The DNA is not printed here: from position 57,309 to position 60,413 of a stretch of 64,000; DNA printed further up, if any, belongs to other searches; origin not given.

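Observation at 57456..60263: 935-aa fusion of an Endo-IV/xylose-isomerase-like TIM barrel with an HD phosphohydrolase domain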

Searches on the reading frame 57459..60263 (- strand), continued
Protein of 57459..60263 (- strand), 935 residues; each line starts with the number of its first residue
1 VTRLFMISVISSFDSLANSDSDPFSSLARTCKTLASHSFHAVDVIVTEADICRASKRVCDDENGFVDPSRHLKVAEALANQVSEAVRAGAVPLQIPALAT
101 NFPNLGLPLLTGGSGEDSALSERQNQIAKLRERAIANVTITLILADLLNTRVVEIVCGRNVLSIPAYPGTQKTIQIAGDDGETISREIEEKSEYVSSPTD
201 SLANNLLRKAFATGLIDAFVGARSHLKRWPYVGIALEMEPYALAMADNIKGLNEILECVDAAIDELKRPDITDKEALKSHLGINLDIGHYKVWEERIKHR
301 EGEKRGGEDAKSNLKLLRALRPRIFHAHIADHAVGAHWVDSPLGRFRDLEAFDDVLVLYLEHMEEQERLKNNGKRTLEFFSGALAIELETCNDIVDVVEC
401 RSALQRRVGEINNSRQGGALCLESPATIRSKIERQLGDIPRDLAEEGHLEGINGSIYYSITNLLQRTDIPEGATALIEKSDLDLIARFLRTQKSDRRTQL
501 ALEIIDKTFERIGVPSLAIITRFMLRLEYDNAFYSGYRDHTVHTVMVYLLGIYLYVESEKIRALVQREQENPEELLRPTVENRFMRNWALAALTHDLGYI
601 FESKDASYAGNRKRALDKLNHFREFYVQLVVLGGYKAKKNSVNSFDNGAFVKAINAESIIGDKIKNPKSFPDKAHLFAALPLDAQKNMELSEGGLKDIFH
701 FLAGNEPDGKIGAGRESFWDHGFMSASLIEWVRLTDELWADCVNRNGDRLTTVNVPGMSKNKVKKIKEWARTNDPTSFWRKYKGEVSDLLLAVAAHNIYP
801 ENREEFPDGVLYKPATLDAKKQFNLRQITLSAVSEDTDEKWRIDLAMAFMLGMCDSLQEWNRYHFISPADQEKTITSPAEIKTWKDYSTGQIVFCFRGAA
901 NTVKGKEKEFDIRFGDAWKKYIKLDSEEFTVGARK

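Call 56: fold_search(model_id=the predicted structure, library=pdb)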
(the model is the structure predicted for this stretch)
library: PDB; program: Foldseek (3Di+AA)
matches with E <= 10: 880; with E <= 0.001: 69
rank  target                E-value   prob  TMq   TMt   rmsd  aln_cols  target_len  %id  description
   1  3cqj_A                2.1e-07  1.00  0.22  0.65   7.5       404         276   15  Crystal Structure of L-xylulose-5-phosphate 3-epimerase UlaE (form B) complex with Zn2+ (released 2008-11-25)
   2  3cqi_A                3.0e-07  1.00  0.23  0.69   7.0       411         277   15  Crystal Structure of L-xylulose-5-phosphate 3-epimerase UlaE (form B) complex with sulfate (released 2008-11-25)
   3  3cqj_B                3.4e-07  1.00  0.23  0.68   7.2       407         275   15  Crystal Structure of L-xylulose-5-phosphate 3-epimerase UlaE (form B) complex with Zn2+ (released 2008-11-25)
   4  3cqi_B                7.5e-07  1.00  0.23  0.68   7.2       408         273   15  Crystal Structure of L-xylulose-5-phosphate 3-epimerase UlaE (form B) complex with sulfate (released 2008-11-25)
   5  2zds_B                1.1e-06  1.00  0.24  0.62   8.6       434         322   13  Crystal Structure of SCO6571 from Streptomyces coelicolor A3(2) (released 2008-12-02)
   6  3cqh_A                1.3e-06  1.00  0.21  0.66   6.7       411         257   16  Crystal Structure of L-xylulose-5-phosphate 3-epimerase UlaE from the Anaerobic L-ascorbate Utilization Pathway of Esc (released 2008-11-25)
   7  3wqo_B                1.5e-06  1.00  0.22  0.68   8.0       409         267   15  Crystal structure of D-tagatose 3-epimerase-like protein (released 2014-07-09)
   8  2zds_A                3.1e-06  1.00  0.23  0.60   8.5       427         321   13  Crystal Structure of SCO6571 from Streptomyces coelicolor A3(2) (released 2008-12-02)
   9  1xlm_A                3.7e-06  1.00  0.22  0.45  20.4       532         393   12  D254E, D256E MUTANT OF D-XYLOSE ISOMERASE COMPLEXED WITH AL3 AND XYLITOL (released 1998-01-28)
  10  3wqo_A                4.8e-06  1.00  0.22  0.66   8.1       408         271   14  Crystal structure of D-tagatose 3-epimerase-like protein (released 2014-07-09)
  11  8ro4_C                8.1e-06  1.00  0.24  0.58  11.1       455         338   12  The crystal structure of 2-hydroxy-3-keto-glucal hydratase AtHYD from A. tumefaciens (released 2024-08-07)
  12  6xia                  9.7e-06  1.00  0.23  0.48  20.0       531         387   12  REFINEMENT OF GLUCOSE ISOMERASE FROM STREPTOMYCES ALBUS AT 1.65 ANGSTROMS WITH DATA FROM AN IMAGING PLATE (released 1991-10-15)
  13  9koj_A                1.1e-05  1.00  0.21  0.63   7.4       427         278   12  Crystal structure of the isomerase Art22 (released 2025-07-30)
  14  8ro4_A                1.1e-05  1.00  0.24  0.58   9.9       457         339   12  The crystal structure of 2-hydroxy-3-keto-glucal hydratase AtHYD from A. tumefaciens (released 2024-08-07)
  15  3cqh_B                1.6e-05  1.00  0.21  0.67   6.8       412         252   14  Crystal Structure of L-xylulose-5-phosphate 3-epimerase UlaE from the Anaerobic L-ascorbate Utilization Pathway of Esc (released 2008-11-25)
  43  4hno                  1.5e-04  1.00  0.22  0.63   7.3       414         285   11  High resolution crystal structure of DNA Apurinic/apyrimidinic (AP) endonuclease IV Nfo from Thermatoga maritima (released 2013-01-23)
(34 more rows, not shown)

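Call 59: search_solved_structures(query=A3, max_evalue=10, show_alignments=4)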
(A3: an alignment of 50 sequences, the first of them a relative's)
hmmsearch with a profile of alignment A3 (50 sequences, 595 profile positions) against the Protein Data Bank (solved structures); distinct sequences matched with E-value up to 10: 3.
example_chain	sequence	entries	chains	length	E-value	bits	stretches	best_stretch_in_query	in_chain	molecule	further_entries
1mzb_A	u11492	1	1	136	0.36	12.7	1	29-95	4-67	ferric uptake regulation protein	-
6h1c_A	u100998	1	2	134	0.62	11.9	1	30-95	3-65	Ferric uptake regulation protein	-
6z0c_A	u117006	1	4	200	5.5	8.8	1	428-552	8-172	Maquette-3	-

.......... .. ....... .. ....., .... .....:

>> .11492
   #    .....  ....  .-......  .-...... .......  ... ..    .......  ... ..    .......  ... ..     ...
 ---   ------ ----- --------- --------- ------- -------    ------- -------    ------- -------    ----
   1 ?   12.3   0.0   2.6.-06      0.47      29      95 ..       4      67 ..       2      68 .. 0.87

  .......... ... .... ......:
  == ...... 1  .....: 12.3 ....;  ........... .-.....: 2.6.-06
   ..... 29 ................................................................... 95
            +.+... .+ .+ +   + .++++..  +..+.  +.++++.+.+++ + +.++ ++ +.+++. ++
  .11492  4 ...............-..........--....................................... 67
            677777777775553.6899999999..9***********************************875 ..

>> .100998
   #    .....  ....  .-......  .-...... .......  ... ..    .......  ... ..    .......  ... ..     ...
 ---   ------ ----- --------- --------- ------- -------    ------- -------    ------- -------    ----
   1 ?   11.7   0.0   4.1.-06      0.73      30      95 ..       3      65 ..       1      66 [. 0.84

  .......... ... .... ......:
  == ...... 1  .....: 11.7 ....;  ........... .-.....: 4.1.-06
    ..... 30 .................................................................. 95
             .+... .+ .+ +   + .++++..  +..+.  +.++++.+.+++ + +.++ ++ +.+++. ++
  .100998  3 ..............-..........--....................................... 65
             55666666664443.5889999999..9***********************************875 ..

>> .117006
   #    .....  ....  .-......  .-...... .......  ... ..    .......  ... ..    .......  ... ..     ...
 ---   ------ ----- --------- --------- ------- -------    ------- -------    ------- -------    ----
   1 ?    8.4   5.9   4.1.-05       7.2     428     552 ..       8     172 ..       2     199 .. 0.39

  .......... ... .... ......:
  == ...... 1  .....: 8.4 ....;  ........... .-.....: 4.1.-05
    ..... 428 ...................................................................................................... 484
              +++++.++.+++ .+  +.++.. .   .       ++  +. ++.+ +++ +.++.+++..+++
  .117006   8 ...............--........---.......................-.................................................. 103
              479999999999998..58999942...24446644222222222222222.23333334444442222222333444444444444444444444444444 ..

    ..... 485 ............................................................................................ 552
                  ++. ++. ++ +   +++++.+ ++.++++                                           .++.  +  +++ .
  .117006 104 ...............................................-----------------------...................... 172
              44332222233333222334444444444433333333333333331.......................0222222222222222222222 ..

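Call 63: find_encoding_contigs(protein=P0007, flank=10000, max_places=3)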
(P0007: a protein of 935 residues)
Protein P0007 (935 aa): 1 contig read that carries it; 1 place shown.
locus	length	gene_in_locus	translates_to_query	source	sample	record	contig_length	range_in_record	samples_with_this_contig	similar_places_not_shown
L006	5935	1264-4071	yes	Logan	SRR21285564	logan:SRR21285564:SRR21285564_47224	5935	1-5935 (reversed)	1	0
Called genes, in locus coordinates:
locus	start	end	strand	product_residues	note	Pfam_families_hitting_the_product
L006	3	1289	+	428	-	?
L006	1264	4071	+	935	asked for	PF01261:AP_endonuc_2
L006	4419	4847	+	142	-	-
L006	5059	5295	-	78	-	-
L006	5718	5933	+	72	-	?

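Call 64: find_encoding_contigs(protein=P0008, flank=10000, max_places=3)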
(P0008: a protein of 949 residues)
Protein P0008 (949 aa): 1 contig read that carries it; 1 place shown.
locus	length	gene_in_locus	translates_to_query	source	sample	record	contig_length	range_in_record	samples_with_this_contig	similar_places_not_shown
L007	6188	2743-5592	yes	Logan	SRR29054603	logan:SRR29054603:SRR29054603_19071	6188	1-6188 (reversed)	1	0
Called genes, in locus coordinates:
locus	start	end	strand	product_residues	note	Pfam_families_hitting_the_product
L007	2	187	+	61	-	?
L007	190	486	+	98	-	-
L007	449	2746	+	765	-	-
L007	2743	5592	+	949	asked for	-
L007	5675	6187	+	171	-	?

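Call 65: find_encoding_contigs(protein=P0010, flank=10000, max_places=3)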
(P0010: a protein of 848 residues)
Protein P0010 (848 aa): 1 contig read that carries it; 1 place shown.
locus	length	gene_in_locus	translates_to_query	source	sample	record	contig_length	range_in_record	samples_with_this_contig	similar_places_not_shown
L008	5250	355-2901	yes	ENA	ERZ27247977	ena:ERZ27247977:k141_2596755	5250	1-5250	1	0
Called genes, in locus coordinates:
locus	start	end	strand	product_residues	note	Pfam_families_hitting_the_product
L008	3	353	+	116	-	?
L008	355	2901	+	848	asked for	-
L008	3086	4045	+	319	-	-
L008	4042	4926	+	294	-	-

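Call 71: search_protein_families(library=pfam, proteins=[P0021, P0049, P0042, P0032, P0040, P0034, P0070, P0103, P0148, P0154], max_evalue=0.01)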
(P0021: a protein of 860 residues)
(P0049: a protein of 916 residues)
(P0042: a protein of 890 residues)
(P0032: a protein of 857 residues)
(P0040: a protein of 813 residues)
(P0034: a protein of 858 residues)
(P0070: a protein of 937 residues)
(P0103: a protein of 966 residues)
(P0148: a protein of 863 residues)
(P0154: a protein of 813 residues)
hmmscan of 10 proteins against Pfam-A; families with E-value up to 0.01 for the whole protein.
P0021 (860 aa): 0 families

P0049 (916 aa): 0 families

P0042 (890 aa): 0 families

P0032 (857 aa): 0 families

P0040 (813 aa): 6 families
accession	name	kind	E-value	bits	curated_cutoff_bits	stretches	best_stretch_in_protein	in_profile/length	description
PF20702.3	nSTAND2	-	3.5e-12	46.6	24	1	46-285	24-261/279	Novel STAND NTPase 2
PF13191.12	AAA_16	-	2.1e-08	35.3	32.6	1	18-169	2-158/167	AAA ATPase domain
PF14516.12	AAA_35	-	4.7e-06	26.1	27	1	27-342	23-329/331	AAA-like domain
PF05621.17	TniB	-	6.7e-06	26.1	22.4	1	23-196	24-179/189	Bacterial TniB protein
PF20703.3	nSTAND1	-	6.5e-05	23.2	27.1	1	14-250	12-230/379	Novel STAND NTPase 1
PF13401.12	AAA_22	-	0.00035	21.3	27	1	34-169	4-113/130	AAA domain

P0034 (858 aa): 0 families

P0070 (937 aa): 0 families

P0103 (966 aa): 0 families

P0148 (863 aa): 2 families
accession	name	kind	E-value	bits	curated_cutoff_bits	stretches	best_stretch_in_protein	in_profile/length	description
PF12770.12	CHAT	-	3.3e-08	33.7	24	1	303-367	208-272/289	CHAT domain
PF01966.28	HD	-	0.0058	17.3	22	0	523-561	20-46/116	HD domain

P0154 (813 aa): 2 families
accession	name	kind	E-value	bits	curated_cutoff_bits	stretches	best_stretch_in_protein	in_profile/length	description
PF13604.12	AAA_30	-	9.7e-06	25.9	27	1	37-96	17-64/191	AAA domain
PF03308.22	MeaB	-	0.0013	18.2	23.1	1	25-71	21-67/273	Methylmalonyl Co-A mutase-associated GTPase MeaB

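Call 78: find_encoding_contigs(protein=P0094, flank=8000, max_places=3)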
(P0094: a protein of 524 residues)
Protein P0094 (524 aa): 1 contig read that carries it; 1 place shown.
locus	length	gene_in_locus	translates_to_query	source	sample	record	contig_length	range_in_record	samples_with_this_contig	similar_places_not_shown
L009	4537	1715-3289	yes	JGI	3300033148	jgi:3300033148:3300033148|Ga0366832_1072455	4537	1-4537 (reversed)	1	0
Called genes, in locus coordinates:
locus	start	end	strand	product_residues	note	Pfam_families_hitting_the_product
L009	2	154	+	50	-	?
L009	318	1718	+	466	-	-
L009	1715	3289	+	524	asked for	PF01261:AP_endonuc_2, PF01582:TIR (faint), PF13676:TIR_2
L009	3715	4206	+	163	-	-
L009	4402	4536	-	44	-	?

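Call 79: find_encoding_contigs(protein=P0025, flank=8000, max_places=3)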
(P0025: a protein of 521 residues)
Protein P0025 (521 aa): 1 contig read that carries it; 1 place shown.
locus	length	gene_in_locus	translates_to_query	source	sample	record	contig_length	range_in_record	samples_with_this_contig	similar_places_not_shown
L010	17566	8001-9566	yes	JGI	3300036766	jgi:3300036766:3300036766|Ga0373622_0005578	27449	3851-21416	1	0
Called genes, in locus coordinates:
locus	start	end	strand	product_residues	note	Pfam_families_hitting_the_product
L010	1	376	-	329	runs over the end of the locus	PF19587:DUF6094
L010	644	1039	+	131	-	-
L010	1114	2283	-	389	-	-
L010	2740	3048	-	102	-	PF11171:DUF2958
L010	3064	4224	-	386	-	-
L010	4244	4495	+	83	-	-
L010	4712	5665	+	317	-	PF12802:MarR_2 (weak), PF04198:Sugar-bind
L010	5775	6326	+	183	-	-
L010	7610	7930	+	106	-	-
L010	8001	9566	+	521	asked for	PF01261:AP_endonuc_2 (weak), PF00211:Guanylate_cyc (weak)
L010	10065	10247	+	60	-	-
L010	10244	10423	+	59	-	-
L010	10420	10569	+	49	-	-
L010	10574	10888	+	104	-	-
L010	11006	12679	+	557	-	PF00656:Peptidase_C14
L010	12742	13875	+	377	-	-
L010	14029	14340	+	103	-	-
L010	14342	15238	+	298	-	PF00004:AAA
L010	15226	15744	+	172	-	-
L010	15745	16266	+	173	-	PF18173:bacHORMA_2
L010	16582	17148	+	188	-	-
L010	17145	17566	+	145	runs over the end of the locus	-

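Call 94: find_encoding_contigs(protein=P0118, flank=8000, max_places=3)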
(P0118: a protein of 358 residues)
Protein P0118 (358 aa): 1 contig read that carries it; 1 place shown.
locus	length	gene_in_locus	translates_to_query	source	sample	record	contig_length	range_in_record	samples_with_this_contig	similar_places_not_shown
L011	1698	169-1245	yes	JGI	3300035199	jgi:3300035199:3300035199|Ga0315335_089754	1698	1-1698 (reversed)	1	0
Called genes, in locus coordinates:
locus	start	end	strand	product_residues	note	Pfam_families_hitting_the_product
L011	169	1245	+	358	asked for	PF01261:AP_endonuc_2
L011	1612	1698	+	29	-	?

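Call 95: find_encoding_contigs(protein=P0142, flank=8000, max_places=3)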
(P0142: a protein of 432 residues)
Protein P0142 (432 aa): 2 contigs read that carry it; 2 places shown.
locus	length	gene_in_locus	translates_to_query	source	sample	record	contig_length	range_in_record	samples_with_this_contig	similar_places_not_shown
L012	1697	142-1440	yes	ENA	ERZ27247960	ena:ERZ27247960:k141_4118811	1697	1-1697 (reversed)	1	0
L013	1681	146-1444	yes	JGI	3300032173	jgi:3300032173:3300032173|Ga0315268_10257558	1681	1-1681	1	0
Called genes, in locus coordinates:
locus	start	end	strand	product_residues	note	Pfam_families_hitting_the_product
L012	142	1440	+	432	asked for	-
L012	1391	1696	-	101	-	?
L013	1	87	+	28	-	?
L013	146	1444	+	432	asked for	-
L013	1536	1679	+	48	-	?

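Call 106: search_protein_families(library=padloc, alignment_id=A8, max_evalue=0.01)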
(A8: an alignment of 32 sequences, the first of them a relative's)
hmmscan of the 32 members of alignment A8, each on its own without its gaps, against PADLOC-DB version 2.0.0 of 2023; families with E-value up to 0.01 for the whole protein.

A. member 1, P0094 (524 aa): 6 families
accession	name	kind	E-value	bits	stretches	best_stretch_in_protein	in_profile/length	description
PDLC05062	PDC-S66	-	1e-24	85.5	1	367-472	136-240/282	-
PDLC02962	RT-TIR_XII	-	2.4e-19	67.5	1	374-508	340-473/478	single gene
PDLC02961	RT-TIR_XII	-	4e-16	57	1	376-512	344-473/475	single gene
PDLC00417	ThsB1|ThsB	-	4.9e-13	47.2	1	380-472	167-259/303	TIR-like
PDLC00424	ThsB1|ThsB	-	9.8e-10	36.6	1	369-446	90-168/234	TIR-like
PDLC03015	TIR-NLR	-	0.0039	13.9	1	382-475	4-95/824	-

B. families by the number of members that match (of 32 scanned): 19 families
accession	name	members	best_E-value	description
PDLC02367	PycC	6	5.6e-15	-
PDLC00734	PycC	5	5.2e-16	Pycsar cyclase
PDLC00766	PycC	5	2.4e-08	Pycsar cyclase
PDLC02369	PycC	5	2.1e-07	-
PDLC02370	PycC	3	8.5e-09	-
PDLC00764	PycC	3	2.9e-07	Pycsar cyclase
PDLC00767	PycC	2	4.2e-05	Pycsar cyclase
PDLC00763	PycC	2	0.00015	Pycsar cyclase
PDLC02368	PycC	2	0.00021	-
PDLC05062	PDC-S66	1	1e-24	-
PDLC02962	RT-TIR_XII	1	2.4e-19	single gene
PDLC02961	RT-TIR_XII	1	4e-16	single gene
PDLC00417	ThsB1|ThsB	1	4.9e-13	TIR-like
PDLC00424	ThsB1|ThsB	1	9.8e-10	TIR-like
PDLC02366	PycC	1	7.2e-09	-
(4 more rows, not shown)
